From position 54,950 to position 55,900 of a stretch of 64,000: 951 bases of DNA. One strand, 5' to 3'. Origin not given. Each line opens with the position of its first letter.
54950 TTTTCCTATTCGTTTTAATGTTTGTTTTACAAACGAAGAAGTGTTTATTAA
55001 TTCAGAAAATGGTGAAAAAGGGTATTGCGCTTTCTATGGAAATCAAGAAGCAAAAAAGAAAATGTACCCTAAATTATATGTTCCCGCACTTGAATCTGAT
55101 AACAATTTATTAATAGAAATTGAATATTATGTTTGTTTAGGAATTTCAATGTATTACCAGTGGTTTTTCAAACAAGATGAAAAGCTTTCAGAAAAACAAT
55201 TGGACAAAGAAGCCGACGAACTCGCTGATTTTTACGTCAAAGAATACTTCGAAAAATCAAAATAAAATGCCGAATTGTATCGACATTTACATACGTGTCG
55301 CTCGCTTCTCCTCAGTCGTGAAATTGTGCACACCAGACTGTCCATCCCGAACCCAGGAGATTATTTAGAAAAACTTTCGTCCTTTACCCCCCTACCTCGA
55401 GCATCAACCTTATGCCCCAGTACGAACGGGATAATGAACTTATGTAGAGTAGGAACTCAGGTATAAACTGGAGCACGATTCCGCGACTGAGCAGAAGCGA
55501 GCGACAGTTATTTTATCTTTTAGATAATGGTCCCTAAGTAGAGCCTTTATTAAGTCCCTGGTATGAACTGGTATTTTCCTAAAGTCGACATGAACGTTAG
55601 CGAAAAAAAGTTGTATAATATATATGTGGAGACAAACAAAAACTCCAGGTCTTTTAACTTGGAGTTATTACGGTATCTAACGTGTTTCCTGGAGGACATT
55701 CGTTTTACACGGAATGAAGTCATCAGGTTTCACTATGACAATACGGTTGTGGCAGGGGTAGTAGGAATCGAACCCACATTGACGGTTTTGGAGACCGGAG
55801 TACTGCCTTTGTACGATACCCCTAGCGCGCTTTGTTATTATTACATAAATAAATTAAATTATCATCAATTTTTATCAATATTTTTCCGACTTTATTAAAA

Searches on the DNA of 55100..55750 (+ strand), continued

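Call 43: search_dna_similar(query=window:55506-55750:+, collection=phages, mode=distant, max_evalue=1, max_rows=20)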
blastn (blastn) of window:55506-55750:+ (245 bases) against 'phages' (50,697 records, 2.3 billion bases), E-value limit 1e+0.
Records with a match: 1; places in all: 1; records where one place covers at least 80% of the query: 0.
Best place of each record, by identity: 80-90% 1.
By first word of the organism name: Erwinia 1.
By host as written in the record: Erwinia amylovora 1.
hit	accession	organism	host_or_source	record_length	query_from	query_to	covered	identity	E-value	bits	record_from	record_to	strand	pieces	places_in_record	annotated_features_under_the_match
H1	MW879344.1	Erwinia phage pEa_SNUABM_49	Erwinia amylovora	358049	97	131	14%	86.1%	8e-1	40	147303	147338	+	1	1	none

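Call 100: search_rna_families(sources=[L016, L017], threshold=evalue, max_evalue=10)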
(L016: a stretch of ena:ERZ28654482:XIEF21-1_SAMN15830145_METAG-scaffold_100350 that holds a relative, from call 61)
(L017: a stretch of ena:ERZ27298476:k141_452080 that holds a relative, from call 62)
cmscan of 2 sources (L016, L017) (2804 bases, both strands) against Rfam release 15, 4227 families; matches with E-value up to 10: 6.
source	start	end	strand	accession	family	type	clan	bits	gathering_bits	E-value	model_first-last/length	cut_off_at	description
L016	1270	1330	+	RF02064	STnc370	Gene; sRNA;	-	25.7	54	2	1-71/71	no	Enterobacterial sRNA STnc370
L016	484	548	-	RF00310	snoZ165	Gene; snRNA; snoRNA; CD-box;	-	18.5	90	7.2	1-92/92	no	Small nucleolar RNA Z165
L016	1194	1233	-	RF02925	6A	Gene; sRNA;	-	17.9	41.2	7.6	1-52/52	no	6A RNA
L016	202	270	-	RF01194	sn2903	Gene; snRNA; snoRNA; CD-box;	CL00066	16.3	50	4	1-91/91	no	Small nucleolar RNA sn2903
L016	525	580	+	RF00276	SNORD52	Gene; snRNA; snoRNA; CD-box;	CL00063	15.5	45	9.6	1-67/67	no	Small nucleolar RNA SNORD52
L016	1534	1580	-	RF00032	Histone3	Cis-reg;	-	15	34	2.5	1-46/46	no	Histone 3' UTR stem-loop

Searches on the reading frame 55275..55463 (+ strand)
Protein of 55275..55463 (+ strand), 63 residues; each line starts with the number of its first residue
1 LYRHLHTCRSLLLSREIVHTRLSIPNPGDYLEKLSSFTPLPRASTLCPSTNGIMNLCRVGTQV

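Call 30: list_cluster_members(proteins=[window:55275-55463:+, window:55177-55365:+, window:55553-55723:-, window:55563-55895:+, window:55235-55345:-, window:55387-55476:-])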
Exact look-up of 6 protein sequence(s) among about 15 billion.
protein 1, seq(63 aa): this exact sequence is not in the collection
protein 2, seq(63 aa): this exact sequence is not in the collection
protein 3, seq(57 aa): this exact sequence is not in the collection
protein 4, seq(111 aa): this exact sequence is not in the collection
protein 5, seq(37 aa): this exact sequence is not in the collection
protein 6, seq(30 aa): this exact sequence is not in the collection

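Call 59: search_protein_representatives(protein=window:55275-55463:+)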
Query: 63 residues. Proteins with E-value up to 0.001 (for the whole library): 2; up to 1e-10: 1; up to 1e-30: 0. The best 2 are listed.
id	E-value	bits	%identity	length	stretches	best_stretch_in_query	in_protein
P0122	8.0e-11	57.4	76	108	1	7-48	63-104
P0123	1.4e-10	56.6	63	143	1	8-61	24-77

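Call 61: find_encoding_contigs(protein=P0122, flank=10000, max_places=10)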
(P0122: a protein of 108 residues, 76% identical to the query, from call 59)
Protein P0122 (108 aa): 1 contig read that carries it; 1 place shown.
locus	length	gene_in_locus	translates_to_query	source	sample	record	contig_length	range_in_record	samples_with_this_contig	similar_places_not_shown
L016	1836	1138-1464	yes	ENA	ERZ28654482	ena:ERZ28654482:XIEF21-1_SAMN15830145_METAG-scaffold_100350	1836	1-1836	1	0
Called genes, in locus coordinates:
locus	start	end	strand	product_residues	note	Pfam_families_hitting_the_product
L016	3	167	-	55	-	?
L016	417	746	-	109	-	-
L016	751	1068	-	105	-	-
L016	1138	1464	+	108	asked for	-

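Call 62: find_encoding_contigs(protein=P0123, flank=10000, max_places=10)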
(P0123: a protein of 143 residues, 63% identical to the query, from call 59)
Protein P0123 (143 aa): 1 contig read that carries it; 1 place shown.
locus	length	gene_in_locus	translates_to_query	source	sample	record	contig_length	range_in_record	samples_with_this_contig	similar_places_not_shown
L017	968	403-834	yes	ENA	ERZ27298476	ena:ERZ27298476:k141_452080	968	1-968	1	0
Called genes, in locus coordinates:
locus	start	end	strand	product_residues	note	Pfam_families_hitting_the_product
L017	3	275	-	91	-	?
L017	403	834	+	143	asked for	-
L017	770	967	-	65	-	?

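Call 73: find_homologous_proteins(query=A2, max_evalue=0.1)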
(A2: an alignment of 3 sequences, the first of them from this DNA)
Query A2 (3 sequences): no candidate shares three 5-residue words with the query. No homologue found.

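Call 99: list_cluster_members(proteins=[P0122, P0123])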
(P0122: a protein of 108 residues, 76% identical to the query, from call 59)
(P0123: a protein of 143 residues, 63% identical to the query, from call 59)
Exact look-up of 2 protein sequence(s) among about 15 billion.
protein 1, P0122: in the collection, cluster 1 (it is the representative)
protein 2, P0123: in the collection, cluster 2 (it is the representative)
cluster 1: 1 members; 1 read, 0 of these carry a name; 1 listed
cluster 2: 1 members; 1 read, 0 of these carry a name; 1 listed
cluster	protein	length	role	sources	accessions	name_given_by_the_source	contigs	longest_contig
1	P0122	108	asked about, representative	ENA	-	-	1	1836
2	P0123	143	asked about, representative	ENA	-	-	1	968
